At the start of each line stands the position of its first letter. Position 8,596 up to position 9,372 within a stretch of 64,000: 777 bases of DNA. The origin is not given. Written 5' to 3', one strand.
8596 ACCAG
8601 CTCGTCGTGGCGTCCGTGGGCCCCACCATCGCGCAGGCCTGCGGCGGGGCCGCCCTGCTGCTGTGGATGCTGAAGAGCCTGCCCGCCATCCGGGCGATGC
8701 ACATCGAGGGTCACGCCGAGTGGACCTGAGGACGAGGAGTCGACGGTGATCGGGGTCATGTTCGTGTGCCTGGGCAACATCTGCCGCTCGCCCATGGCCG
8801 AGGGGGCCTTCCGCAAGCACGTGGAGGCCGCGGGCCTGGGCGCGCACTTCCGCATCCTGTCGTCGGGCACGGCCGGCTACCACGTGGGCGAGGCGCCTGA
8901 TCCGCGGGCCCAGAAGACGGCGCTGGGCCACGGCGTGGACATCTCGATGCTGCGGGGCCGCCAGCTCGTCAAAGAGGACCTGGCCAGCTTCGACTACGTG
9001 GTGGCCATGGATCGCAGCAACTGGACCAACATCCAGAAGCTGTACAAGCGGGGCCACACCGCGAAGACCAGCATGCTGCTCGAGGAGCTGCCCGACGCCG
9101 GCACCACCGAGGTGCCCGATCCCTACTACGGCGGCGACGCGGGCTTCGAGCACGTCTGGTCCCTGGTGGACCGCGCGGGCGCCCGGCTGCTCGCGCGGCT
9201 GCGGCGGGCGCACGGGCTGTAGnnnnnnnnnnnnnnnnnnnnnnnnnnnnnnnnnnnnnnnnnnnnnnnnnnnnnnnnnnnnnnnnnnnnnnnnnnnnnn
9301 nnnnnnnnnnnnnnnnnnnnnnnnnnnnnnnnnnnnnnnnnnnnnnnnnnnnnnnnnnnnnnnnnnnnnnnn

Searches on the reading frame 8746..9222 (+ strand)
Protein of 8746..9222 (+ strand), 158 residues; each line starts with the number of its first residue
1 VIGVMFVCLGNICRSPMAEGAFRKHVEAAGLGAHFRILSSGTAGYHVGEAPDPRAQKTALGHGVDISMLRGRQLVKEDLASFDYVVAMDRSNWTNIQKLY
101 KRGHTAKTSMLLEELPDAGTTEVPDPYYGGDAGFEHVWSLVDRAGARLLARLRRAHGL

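Call 11: find_encoding_contigs(protein=window:8746-9222:+, flank=3000, max_places=10)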
Protein window:8746-9222:+ (158 aa): 1 contig read that carries it; 1 place shown.
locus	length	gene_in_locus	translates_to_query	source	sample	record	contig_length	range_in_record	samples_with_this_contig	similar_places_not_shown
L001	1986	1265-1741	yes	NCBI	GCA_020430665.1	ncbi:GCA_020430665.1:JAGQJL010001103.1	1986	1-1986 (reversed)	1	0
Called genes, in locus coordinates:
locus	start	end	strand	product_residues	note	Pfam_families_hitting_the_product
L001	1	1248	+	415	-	PF07690:MFS_1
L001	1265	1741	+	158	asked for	PF01451:LMWPc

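Call 12: find_homologous_proteins(query=window:8746-9222:+)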
Query window:8746-9222:+ (158 aa): 7999 proteins with E <= 0.001 among 8000 candidates; the best 120 are listed.
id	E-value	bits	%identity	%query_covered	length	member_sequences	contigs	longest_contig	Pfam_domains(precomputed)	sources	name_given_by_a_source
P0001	6.7e-102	356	100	100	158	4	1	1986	PF01451.28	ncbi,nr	ncbi:MAG: low molecular weight phosphotyrosine protein phosphatase [Myxococcales bacterium]|nr:low m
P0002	4.4e-82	292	84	90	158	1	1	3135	PF01451.28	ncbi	-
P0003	1.2e-75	271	75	100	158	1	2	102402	PF01451.28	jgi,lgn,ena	jgi:protein-tyrosine phosphatase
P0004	5.0e-52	194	59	99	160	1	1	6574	PF01451.28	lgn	-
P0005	1.4e-51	192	60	96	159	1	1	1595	PF01451.28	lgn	-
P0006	3.0e-51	191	61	97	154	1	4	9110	PF01451.28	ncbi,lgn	-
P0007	1.7e-49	186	61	99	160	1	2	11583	PF01451.28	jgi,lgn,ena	-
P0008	3.9e-49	184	59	99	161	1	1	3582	PF01451.28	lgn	-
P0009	4.6e-49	184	59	99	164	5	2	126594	PF01451.28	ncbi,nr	ncbi:MAG: low molecular weight phosphotyrosine protein phosphatase [Myxococcales bacterium]|nr:low m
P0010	3.1e-48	182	57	96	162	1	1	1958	PF01451.28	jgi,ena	jgi:protein-tyrosine phosphatase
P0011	8.1e-48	180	59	98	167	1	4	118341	PF01451.28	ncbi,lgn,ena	-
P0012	1.1e-47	180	59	99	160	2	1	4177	PF01451.28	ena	-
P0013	1.2e-47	180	54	99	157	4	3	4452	PF01451.28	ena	-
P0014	1.2e-47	180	59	99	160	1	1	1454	PF01451.28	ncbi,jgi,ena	-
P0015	3.9e-47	178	54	97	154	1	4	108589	PF01451.28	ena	-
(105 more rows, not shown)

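Call 13: find_encoding_contigs(protein=P0002, flank=4000, max_places=4)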
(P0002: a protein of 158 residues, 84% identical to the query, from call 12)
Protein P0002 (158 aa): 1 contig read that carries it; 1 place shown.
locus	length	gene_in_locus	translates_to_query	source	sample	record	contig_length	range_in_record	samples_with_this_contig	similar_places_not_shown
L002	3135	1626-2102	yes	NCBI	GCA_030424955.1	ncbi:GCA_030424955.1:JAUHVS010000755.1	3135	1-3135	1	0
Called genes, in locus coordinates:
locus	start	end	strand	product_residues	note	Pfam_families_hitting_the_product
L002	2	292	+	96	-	?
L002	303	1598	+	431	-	PF07690:MFS_1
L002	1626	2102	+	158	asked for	PF01451:LMWPc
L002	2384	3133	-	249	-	?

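Call 14: find_encoding_contigs(protein=P0003, flank=4000, max_places=4)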
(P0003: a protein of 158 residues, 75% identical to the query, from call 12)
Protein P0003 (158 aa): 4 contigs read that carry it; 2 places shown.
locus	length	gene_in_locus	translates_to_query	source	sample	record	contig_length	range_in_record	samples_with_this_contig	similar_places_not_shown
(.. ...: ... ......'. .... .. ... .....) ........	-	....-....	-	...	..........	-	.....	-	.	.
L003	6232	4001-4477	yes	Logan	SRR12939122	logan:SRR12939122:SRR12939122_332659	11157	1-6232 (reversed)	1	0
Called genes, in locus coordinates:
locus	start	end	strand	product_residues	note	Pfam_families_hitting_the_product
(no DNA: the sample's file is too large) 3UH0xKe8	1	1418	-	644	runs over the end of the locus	PF00890:FAD_binding_2, PF01266:DAO (faint), PF02910:Succ_DH_flav_C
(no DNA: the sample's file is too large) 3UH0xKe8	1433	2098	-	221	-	-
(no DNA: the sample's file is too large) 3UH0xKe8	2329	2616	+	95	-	PF09650:PHA_gran_rgn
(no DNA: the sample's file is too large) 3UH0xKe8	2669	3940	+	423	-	PF07690:MFS_1, PF05977:MFS_3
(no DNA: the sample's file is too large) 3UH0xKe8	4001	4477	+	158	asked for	PF01451:LMWPc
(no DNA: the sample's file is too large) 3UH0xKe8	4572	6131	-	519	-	PF00188:CAP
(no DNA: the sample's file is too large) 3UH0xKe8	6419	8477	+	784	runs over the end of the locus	PF00857:Isochorismatase (weak), PF01636:APH, PF19974:TCAD9, PF05706:CDKN3, PF22741:PTP-NADK (weak), PF22784:PTP-SAK, PF22785:Tc-R-P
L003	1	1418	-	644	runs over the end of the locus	PF00890:FAD_binding_2, PF01266:DAO (faint), PF02910:Succ_DH_flav_C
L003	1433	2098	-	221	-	-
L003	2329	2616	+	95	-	PF09650:PHA_gran_rgn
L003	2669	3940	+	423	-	PF07690:MFS_1, PF05977:MFS_3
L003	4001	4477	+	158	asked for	PF01451:LMWPc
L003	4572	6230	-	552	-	?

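Call 15: find_encoding_contigs(protein=P0009, flank=4000, max_places=4)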
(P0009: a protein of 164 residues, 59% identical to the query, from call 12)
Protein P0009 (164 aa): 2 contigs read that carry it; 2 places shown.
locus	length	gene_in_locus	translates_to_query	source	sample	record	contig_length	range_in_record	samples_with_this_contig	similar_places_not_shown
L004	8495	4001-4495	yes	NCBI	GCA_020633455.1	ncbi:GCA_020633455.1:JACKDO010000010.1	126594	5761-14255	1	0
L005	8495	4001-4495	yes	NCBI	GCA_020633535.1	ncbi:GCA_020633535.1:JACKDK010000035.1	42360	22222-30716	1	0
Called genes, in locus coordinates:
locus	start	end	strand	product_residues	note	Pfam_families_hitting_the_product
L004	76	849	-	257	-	PF13085:Fer2_3, PF13187:Fer4_9 (faint), PF12797:Fer4_2 (faint), PF00037:Fer4 (weak), PF12837:Fer4_6 (weak), PF12838:Fer4_7, PF13183:Fer4_8, PF13237:Fer4_10, +1 more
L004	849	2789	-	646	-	PF00890:FAD_binding_2, PF01266:DAO (weak), PF02910:Succ_DH_flav_C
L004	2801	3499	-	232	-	-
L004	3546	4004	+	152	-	PF09650:PHA_gran_rgn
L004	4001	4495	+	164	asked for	PF01451:LMWPc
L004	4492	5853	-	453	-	PF13347:MFS_2 (faint), PF11700:ATG22, PF07690:MFS_1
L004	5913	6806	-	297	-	PF04116:FA_hydroxylase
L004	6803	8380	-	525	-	PF00588:SpoU_methylase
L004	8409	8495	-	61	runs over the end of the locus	-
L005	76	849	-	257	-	PF13085:Fer2_3, PF13187:Fer4_9 (faint), PF12797:Fer4_2 (faint), PF00037:Fer4 (weak), PF12837:Fer4_6 (weak), PF12838:Fer4_7, PF13183:Fer4_8, PF13237:Fer4_10, +1 more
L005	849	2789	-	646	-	PF00890:FAD_binding_2, PF01266:DAO (weak), PF02910:Succ_DH_flav_C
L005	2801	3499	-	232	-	-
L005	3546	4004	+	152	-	PF09650:PHA_gran_rgn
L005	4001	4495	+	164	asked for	PF01451:LMWPc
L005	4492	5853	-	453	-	PF11700:ATG22, PF13347:MFS_2 (faint), PF07690:MFS_1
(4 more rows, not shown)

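Call 16: find_encoding_contigs(protein=P0011, flank=4000, max_places=4)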
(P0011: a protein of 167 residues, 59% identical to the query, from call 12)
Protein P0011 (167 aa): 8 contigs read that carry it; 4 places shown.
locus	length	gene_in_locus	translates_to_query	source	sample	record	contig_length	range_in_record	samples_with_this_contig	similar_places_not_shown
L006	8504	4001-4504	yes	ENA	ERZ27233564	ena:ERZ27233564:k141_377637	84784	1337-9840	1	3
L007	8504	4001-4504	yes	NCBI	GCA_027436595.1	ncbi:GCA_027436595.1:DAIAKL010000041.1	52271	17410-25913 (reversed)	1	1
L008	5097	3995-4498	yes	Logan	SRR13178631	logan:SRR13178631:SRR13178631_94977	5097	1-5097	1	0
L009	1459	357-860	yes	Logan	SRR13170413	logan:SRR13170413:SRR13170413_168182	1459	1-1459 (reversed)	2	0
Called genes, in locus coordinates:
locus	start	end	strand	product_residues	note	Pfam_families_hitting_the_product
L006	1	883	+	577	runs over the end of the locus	PF00664:ABC_membrane, PF00005:ABC_tran, PF02463:SMC_N (weak)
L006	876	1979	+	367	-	-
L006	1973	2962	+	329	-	PF02606:LpxK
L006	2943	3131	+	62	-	PF03966:Trm112p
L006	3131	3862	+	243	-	PF02348:CTP_transf_3, PF12804:NTP_transf_3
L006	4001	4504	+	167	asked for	PF01451:LMWPc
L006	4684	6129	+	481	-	PF01566:Nramp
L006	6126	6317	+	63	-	-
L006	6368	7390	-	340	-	PF05425:CopD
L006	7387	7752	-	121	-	PF04234:CopC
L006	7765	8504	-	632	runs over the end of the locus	-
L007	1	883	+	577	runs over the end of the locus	PF00664:ABC_membrane, PF00005:ABC_tran, PF02463:SMC_N (weak)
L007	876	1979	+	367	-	-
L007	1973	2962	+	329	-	PF02606:LpxK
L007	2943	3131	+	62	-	PF03966:Trm112p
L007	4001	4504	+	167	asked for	PF01451:LMWPc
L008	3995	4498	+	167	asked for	PF01451:LMWPc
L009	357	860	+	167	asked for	PF01451:LMWPc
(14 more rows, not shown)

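Call 58: find_encoding_contigs(protein=P0003, flank=10000, max_places=10)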
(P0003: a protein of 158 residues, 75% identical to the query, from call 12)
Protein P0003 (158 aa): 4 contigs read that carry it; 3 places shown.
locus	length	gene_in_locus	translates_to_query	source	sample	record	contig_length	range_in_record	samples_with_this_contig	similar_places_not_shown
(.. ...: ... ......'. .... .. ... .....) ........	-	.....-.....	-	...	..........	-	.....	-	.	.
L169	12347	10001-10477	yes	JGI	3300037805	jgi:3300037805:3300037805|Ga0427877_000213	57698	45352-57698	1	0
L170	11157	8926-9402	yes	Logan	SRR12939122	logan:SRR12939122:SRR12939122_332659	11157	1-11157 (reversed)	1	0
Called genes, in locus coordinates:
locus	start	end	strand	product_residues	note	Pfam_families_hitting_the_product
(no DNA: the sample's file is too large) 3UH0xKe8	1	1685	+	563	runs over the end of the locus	PF00069:Pkinase, PF07714:PK_Tyr_Ser-Thr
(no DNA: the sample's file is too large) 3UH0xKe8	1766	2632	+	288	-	PF08308:PEGA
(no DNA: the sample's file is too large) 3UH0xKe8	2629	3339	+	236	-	PF01553:Acyltransferase, PF03982:DAGAT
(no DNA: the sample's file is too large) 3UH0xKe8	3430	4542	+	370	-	-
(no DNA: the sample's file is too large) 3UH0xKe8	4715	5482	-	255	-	PF13085:Fer2_3, PF13187:Fer4_9 (faint), PF13534:Fer4_17 (faint), PF00037:Fer4 (weak), PF12797:Fer4_2 (weak), PF13183:Fer4_8, PF13237:Fer4_10, PF12838:Fer4_7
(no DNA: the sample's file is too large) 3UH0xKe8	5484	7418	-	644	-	PF00890:FAD_binding_2, PF01266:DAO (faint), PF02910:Succ_DH_flav_C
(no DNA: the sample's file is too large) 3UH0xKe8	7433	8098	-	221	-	-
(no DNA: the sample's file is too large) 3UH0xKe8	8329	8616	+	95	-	PF09650:PHA_gran_rgn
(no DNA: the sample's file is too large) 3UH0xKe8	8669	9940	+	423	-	PF07690:MFS_1, PF05977:MFS_3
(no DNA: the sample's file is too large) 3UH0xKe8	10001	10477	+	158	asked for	PF01451:LMWPc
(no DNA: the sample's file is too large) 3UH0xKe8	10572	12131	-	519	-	PF00188:CAP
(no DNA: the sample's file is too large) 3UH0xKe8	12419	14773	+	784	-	PF00857:Isochorismatase (weak), PF01636:APH, PF19974:TCAD9, PF05706:CDKN3, PF22741:PTP-NADK (weak), PF22784:PTP-SAK, PF22785:Tc-R-P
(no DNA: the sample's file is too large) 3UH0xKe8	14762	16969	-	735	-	PF00801:PKD, PF18911:PKD_4, PF21419:RoxA-like_Cyt-c (weak)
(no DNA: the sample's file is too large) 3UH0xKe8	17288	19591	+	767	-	PF11617:Cu-binding_MopE (weak)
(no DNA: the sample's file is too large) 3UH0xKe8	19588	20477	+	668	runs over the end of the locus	PF02412:TSP_3 (weak), PF00691:OmpA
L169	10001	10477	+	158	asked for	PF01451:LMWPc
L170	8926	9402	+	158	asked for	PF01451:LMWPc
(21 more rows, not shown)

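Call 75: list_cluster_members(proteins=[P0001, P0002, P0003])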
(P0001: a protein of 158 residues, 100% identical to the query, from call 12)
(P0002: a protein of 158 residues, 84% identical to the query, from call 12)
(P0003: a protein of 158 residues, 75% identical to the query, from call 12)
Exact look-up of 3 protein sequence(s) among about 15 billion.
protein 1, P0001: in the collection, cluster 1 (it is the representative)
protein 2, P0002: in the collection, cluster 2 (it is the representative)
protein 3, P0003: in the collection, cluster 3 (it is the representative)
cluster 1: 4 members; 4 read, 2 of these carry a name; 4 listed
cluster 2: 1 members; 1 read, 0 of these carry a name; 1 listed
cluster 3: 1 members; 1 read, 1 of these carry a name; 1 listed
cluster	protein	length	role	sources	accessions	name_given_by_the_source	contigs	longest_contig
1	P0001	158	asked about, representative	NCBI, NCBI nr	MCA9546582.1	MAG: low molecular weight phosphotyrosine protein phosphatase [Myxococcales bacterium] | low molecular weight phosphotyrosine protein phosphatase [Myxococcales bacterium]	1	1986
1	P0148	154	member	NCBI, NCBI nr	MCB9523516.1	MAG: low molecular weight phosphotyrosine protein phosphatase [Myxococcales bacterium] | low molecular weight phosphotyrosine protein phosphatase [Myxococcales bacterium]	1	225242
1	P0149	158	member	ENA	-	-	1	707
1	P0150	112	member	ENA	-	-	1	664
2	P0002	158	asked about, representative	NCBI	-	-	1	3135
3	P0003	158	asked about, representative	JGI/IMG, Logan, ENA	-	protein-tyrosine phosphatase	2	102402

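Call 76: find_encoding_contigs(protein=P0148, flank=3000, max_places=4)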
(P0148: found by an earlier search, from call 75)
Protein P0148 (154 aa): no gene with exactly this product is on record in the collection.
